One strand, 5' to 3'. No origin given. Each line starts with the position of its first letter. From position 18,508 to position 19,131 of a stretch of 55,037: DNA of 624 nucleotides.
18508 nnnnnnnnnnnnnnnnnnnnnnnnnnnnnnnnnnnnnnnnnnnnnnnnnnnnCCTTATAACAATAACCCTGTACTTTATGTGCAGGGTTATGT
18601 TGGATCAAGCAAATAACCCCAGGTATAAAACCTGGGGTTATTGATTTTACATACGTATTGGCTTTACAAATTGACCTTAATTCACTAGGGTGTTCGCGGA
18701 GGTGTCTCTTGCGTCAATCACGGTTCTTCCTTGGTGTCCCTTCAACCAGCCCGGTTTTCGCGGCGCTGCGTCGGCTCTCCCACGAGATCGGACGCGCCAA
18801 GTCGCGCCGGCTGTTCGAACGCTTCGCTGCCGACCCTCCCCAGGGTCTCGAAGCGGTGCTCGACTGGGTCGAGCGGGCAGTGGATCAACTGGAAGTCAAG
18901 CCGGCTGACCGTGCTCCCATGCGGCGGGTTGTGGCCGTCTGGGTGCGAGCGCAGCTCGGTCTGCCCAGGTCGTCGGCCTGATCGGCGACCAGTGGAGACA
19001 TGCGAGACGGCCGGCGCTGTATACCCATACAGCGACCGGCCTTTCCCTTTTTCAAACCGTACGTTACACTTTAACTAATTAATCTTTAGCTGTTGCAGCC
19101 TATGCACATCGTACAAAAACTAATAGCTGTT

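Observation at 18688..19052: Abrupt ~360-bp high-GC island with coding-like periodicity and its own terminator, downstream of ftsZ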

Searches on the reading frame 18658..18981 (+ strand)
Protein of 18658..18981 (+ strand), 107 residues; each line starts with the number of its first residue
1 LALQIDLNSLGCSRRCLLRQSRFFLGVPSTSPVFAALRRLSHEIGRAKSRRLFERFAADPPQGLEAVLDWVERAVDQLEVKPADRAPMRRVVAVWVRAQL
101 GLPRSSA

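Call 12: search_protein_families(library=pfam, max_evalue=1, proteins=[window:18658-18978:+])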
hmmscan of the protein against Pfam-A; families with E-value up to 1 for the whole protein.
seq(107 aa): 0 families

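Call 15: find_homologous_proteins(query=window:18658-18978:+, max_evalue=1)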
Query seq(107 aa): 17 candidates shared short words with the query, none scored E <= 1.

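Call 19: find_encoding_contigs(protein=window:18658-18981:+, flank=3000, max_places=10)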
Protein window:18658-18981:+ (107 aa): no gene with exactly this product is on record in the collection.

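Call 44: search_protein_families(library=ncbifam, max_evalue=10, proteins=[window:18709-18978:+])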
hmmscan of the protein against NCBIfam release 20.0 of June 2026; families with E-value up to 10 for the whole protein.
seq(90 aa): 0 families

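Call 45: search_protein_families(library=phrogs, max_evalue=10, proteins=[window:18709-18978:+])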
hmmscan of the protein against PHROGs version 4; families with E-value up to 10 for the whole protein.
seq(90 aa): 3 families
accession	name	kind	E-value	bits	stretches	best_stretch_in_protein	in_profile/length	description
phrog_4552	-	unknown function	0.018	16.1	1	27-57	21-51/56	-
phrog_5947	-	unknown function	0.056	14.1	1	41-57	9-25/55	-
phrog_19361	-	unknown function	0.27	12.2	1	45-74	7-36/61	-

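Call 49: search_protein_representatives(protein=window:18709-18978:+)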
Query: 90 residues. Proteins with E-value up to 0.001 (for the whole library): 3; up to 1e-10: 2; up to 1e-30: 0. The best 3 are listed.
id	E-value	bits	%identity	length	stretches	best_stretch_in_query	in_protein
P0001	3.5e-16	75.1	49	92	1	7-85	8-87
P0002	5.1e-11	58.6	51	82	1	6-88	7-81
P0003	6.3e-05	39.2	41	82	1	5-65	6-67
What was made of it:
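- All are full length (82-92 aa; E 3.5e-16, 5e-11, 6e-5) (call 49).
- Tried and rejected: Only the exhaustive HMMER search succeeded (call 49).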

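Call 52: find_encoding_contigs(protein=P0001, flank=6000, max_places=10)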
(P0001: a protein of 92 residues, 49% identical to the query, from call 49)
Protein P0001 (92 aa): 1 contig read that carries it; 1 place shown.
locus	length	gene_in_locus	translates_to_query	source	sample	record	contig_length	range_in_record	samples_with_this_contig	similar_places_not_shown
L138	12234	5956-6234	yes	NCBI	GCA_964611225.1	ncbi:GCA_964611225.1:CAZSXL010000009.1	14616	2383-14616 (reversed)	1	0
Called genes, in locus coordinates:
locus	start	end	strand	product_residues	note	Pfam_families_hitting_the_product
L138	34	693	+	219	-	-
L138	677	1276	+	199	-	-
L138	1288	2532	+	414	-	-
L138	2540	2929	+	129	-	PF02130:YbeY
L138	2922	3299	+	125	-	PF01219:DAGK_prokar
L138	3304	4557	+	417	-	PF11104:PilM_2 (faint), PF02491:SHS2_FTSA, PF06723:MreB_Mbl, PF14450:FtsA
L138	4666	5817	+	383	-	PF00091:Tubulin, PF12327:FtsZ_C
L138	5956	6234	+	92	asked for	-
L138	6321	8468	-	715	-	PF10162:G8, PF13229:Beta_helix (faint), PF24606:CEMIP_beta-hel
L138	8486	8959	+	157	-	PF22811:Zn_ribbon_NrdR, PF03477:ATP-cone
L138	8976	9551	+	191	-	PF02572:CobA_CobO_BtuR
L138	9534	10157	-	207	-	PF15902:Sortilin-Vps10 (weak)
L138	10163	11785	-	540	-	-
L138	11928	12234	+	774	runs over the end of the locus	PF00317:Ribonuc_red_lgN, PF02867:Ribonuc_red_lgC, PF12637:TSCPD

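Call 55: find_encoding_contigs(protein=P0002, flank=6000, max_places=10)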
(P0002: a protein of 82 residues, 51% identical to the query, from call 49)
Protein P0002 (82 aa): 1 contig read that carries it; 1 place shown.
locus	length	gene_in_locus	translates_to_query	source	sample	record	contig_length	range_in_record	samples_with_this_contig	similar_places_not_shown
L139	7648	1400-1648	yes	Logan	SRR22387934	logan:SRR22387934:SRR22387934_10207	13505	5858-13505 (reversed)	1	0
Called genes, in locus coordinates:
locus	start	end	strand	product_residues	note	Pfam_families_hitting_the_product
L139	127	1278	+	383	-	PF00091:Tubulin, PF12327:FtsZ_C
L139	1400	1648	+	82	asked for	-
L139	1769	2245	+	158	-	-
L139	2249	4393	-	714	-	PF10162:G8, PF13229:Beta_helix (faint), PF24606:CEMIP_beta-hel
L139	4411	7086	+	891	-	-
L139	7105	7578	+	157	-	PF22811:Zn_ribbon_NrdR, PF03477:ATP-cone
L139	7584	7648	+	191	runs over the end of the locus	PF02572:CobA_CobO_BtuR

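Call 56: find_encoding_contigs(protein=P0003, flank=6000, max_places=10)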
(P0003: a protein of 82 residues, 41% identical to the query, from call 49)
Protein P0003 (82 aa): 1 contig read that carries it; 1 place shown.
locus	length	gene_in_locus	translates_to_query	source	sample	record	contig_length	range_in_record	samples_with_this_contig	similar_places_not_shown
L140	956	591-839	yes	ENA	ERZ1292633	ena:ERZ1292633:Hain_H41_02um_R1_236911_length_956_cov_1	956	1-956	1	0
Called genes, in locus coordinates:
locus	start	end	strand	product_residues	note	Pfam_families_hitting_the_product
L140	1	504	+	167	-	?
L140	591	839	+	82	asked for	-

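Call 61: find_homologous_proteins(query=A1, max_evalue=0.01)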
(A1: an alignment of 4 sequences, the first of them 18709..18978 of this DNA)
Query A1 (4 sequences) (90 aa, profile of the alignment): 4 proteins with E <= 0.01 among 689 candidates.
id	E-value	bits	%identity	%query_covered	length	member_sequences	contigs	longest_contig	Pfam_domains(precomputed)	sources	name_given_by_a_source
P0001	1.0e-39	152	49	88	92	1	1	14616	-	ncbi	-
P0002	2.2e-32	129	48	92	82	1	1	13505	-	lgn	-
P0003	2.3e-30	122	38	96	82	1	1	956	-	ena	-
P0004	6.2e-21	92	42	93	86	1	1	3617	-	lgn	-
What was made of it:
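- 18709..18981 (+): Coding sequence of a 90-aa basic, mostly helical protein of an undescribed family: TTG start, TGA stop, 67% G+C, GC3 0.71. Full-length homologues P0001-P0004 (calls 49, 61).
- A fourth was found with the profile (call 61).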

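Call 63: find_encoding_contigs(protein=P0004, flank=6000, max_places=10)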
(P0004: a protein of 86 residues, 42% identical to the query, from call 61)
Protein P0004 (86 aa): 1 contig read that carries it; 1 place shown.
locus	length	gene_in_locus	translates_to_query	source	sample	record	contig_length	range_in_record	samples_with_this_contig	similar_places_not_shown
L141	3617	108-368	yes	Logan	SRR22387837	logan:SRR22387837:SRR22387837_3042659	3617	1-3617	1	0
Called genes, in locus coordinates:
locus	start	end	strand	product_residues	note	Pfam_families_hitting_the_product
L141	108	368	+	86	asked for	-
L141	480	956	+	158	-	-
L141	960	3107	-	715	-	PF10162:G8, PF13229:Beta_helix (faint), PF24606:CEMIP_beta-hel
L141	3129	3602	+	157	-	PF22811:Zn_ribbon_NrdR, PF03477:ATP-cone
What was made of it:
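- Each is encoded directly after ftsZ and before ORF160, the G8/CEMIP gene or nrdR (calls 52, 55, 56, 63).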

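Call 71: predict_structure(alignment_id=A3)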
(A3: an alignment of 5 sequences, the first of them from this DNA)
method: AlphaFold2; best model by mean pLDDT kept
length: 90 residues; sequences in the alignment: 5
mean_pLDDT: 83.4   pTM: 0.70
mean pLDDT of the five models: 83.4, 83.0, 82.6, 78.1, 78.1
residues with pLDDT >= 90: 24; 70-90: 57; 50-70: 6; < 50: 3
segments of 3 or more residues with pLDDT < 50: none
pLDDT, mean of each block of 10 residues (from residue 1): 63 80 86 90 91 92 87 89 73
secondary structure, 60 per line:
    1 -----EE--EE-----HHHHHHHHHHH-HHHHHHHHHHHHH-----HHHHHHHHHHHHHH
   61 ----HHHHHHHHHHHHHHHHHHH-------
elements in order: H17-27 H29-41 H47-60 H65-83
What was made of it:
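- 18709..18981 (+): AF2 gives pLDDT 83.4 and pTM 0.70 (call 71).
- AF2 on five sequences gives pLDDT 83.4 and pTM 0.70 (call 71). AF2 predicts a confident fold (call 71).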

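Call 74: fold_search(model_id=the predicted structure, library=pdb)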
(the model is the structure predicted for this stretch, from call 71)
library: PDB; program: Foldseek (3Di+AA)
matches with E <= 10: 76; with E <= 0.001: 0
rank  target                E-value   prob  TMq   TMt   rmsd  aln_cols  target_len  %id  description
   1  1x8z_B                6.0e-01  0.21  0.29  0.20  13.7        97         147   18  Crystal structure of a pectin methylesterase inhibitor from Arabidopsis thaliana (released 2004-12-28)
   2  8p8h_B                1.9e+00  0.44  0.45  0.50   4.4        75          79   17  Crystal structure of HHD2 domain of hRTEL1 (released 2024-06-12)
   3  8ya8_D                2.2e+00  0.21  0.32  0.35  10.0        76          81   16  The crystal structure of human Rtel1 HHD2 domain (released 2024-02-28)
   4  7wu8_A                2.4e+00  0.47  0.47  0.51   4.2        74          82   19  Crystal structure of Harmonin-homology domain 2 (HHD2) of human RTEL1 (released 2023-08-09)
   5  1jeb_D                2.4e+00  0.23  0.36  0.24   8.0        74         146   20  Chimeric Human/Mouse Carbonmonoxy Hemoglobin (Human Zeta2 / Mouse Beta2) (released 2002-01-23)
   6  8ya8_B                2.4e+00  0.20  0.34  0.38  10.0        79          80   15  The crystal structure of human Rtel1 HHD2 domain (released 2024-02-28)
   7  8p8h_A                2.4e+00  0.14  0.29  0.33  10.4        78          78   15  Crystal structure of HHD2 domain of hRTEL1 (released 2024-06-12)
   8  6lil_B                2.4e+00  0.09  0.24  0.08  14.3        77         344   10  Crystal structure of human PDK2 complexed with an allosteric inhibitor compound 8c (released 2020-09-30)
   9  3dhr_B                3.0e+00  0.21  0.37  0.25   7.9        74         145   18  Crystal Structure Determination of Methemoglobin from Pigeon at 2 Angstrom Resolution (Columba livia) (released 2009-06-30)
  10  9cb6_D                3.0e+00  0.15  0.36  0.16   8.0        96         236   20  Crystal Structure of RT-PhyR (ruthe_02744) (released 2025-05-28)
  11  8p8h_E                3.0e+00  0.14  0.32  0.36   9.4        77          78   17  Crystal structure of HHD2 domain of hRTEL1 (released 2024-06-12)
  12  2e8n_MODEL_1_A        3.4e+00  0.09  0.26  0.26   6.2        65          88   22  Solution structure of the C-terminal SAM-domain of EphaA2: Ephrin type-A receptor 2 precursor (EC 2.7.10.1) (released 2008-01-29)
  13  8b6f_AD               4.4e+00  0.07  0.28  0.10   7.3        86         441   19  Cryo-EM structure of NADH:ubiquinone oxidoreductase (complex-I) from respiratory supercomplex of Tetrahymena thermoph (released 2023-03-29)
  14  4x2d_D                4.6e+00  0.21  0.48  0.25  10.3       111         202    9  Clostridium difficile Fic protein_0569 mutant S31A, E35A in complex with ATP (released 2015-12-23)
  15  7k4m_D                4.6e+00  0.15  0.35  0.24   8.0        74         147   19  Crystal structure of MetAP2 Modified Hemoglobin S (released 2021-10-13)
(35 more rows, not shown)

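Call 76: search_solved_structures(query=A3, max_evalue=10)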
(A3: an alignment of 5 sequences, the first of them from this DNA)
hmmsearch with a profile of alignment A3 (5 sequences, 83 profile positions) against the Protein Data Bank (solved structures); distinct sequences matched with E-value up to 10: 3.
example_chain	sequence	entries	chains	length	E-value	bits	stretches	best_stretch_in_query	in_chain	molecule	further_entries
6deh_A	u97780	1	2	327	0.91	12.8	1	29-62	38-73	TPR repeat protein, protein-protein interaction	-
3nbi_A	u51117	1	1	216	1.1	12.5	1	30-76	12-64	RecQ-mediated genome instability protein 1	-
4cgy_B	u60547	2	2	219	1.2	12.4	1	30-76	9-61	RECQ-MEDIATED GENOME INSTABILITY PROTEIN 1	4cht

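Call 77: search_protein_families(library=padloc, alignment_id=A3, max_evalue=1)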
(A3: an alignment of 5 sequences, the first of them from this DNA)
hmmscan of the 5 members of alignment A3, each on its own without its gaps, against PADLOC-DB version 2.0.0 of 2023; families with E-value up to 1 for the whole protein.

A. member 1, seq(90 aa): 0 families

B. families by the number of members that match (of 5 scanned): 0 families

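Call 78: search_protein_families(library=pfam, alignment_id=A3, max_evalue=5)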
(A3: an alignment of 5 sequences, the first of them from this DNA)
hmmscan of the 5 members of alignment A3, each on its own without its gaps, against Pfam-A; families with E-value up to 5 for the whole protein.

A. member 1, seq(90 aa): 0 families

B. families by the number of members that match (of 5 scanned): 2 families
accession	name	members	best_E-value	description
PF19953.4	EACC1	1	0.07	Effector Associated Constant Component 1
PF13372.12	Alginate_exp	1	0.23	Alginate export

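Call 79: fold_search(model_id=the predicted structure, library=viral)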
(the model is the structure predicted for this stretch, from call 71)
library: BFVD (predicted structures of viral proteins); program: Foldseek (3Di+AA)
matches with E <= 10: 122; with E <= 0.001: 0
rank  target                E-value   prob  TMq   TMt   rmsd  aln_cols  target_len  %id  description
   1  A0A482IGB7            8.1e-01  0.44  0.36  0.45   8.0        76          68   17  (no name in the UniProt tables at hand)
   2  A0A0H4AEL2            1.2e+00  0.13  0.24  0.17  10.3        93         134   14  (no name in the UniProt tables at hand)
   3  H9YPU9                1.4e+00  0.11  0.24  0.15  10.6        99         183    8  (no name in the UniProt tables at hand)
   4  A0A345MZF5            1.6e+00  0.28  0.39  0.20   6.5        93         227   14  (no name in the UniProt tables at hand)
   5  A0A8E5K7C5            1.9e+00  0.13  0.33  0.21  12.4       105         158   10  (no name in the UniProt tables at hand)
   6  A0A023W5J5            2.4e+00  0.15  0.32  0.29   6.9        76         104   12  Uncharacterized protein [Serratia phage PS2]
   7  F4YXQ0                2.6e+00  0.15  0.30  0.25  10.9        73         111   18  Uncharacterized protein [Roseobacter phage RDJL Phi 1]
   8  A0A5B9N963            2.6e+00  0.11  0.30  0.30   9.0        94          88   12  ATP-cone domain-containing protein [Aeromonas phage 4_4572]
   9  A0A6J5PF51            2.6e+00  0.08  0.29  0.20  13.1        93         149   13  dATP/dGTP diphosphohydrolase MazZ domain-containing protein [uncultured Caudovirales phage]
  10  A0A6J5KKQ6            2.6e+00  0.08  0.29  0.20  13.3        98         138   14  Uncharacterized protein [uncultured Caudovirales phage]
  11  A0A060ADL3            2.8e+00  0.15  0.35  0.32   6.9        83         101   10  (no name in the UniProt tables at hand)
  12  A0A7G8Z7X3            3.1e+00  0.11  0.34  0.27  10.6        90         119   17  (no name in the UniProt tables at hand)
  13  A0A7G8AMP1            3.1e+00  0.09  0.27  0.22  12.6        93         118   13  (no name in the UniProt tables at hand)
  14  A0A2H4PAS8            3.1e+00  0.08  0.27  0.20  14.2        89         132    8  (no name in the UniProt tables at hand)
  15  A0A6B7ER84            3.3e+00  0.20  0.39  0.39   5.9        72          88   19  (no name in the UniProt tables at hand)
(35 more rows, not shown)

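Call 101: search_dna_similar(query=window:18709-18978:+, collection=plasmids, mode=protein, max_evalue=1)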
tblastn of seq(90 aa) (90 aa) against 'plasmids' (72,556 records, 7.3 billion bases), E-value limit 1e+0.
Records with a match: 6; places in all: 6; records where one place covers at least 80% of the query: 0.
Best place of each record, by identity: <60% 6.
By first word of the organism name: Bradyrhizobium 6.
By predicted mobility (MOB-suite, as given by PLSDB): non-mobilizable 4; conjugative 1; mobilizable 1.
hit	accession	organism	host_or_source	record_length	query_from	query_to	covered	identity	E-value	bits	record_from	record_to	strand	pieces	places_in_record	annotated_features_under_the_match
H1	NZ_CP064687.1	Bradyrhizobium sp. 4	Acmispon strigosus,cell culture,root ...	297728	12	57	51%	34.8%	2e-1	36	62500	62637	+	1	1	ABC transporter substrate-binding protein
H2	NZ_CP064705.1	Bradyrhizobium sp. 155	Acmispon strigosus,cell culture,root ...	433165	12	57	51%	34.8%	4e-1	35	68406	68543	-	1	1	ABC transporter substrate-binding protein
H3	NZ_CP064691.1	Bradyrhizobium sp. 192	Acmispon strigosus,cell culture,root ...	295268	12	57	51%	34.8%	4e-1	35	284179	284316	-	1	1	ABC transporter substrate-binding protein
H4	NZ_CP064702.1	Bradyrhizobium sp. 172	Acmispon strigosus,cell culture,root ...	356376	12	57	51%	34.8%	4e-1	35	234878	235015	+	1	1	ABC transporter substrate-binding protein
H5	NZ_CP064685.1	Bradyrhizobium sp. CW1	Acmispon strigosus,cell culture,bulk ...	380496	12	57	51%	34.8%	4e-1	35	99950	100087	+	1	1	ABC transporter substrate-binding protein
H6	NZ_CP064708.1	Bradyrhizobium sp. 131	Acmispon strigosus,cell culture,root ...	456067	12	57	51%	34.8%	4e-1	35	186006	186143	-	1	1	ABC transporter substrate-binding protein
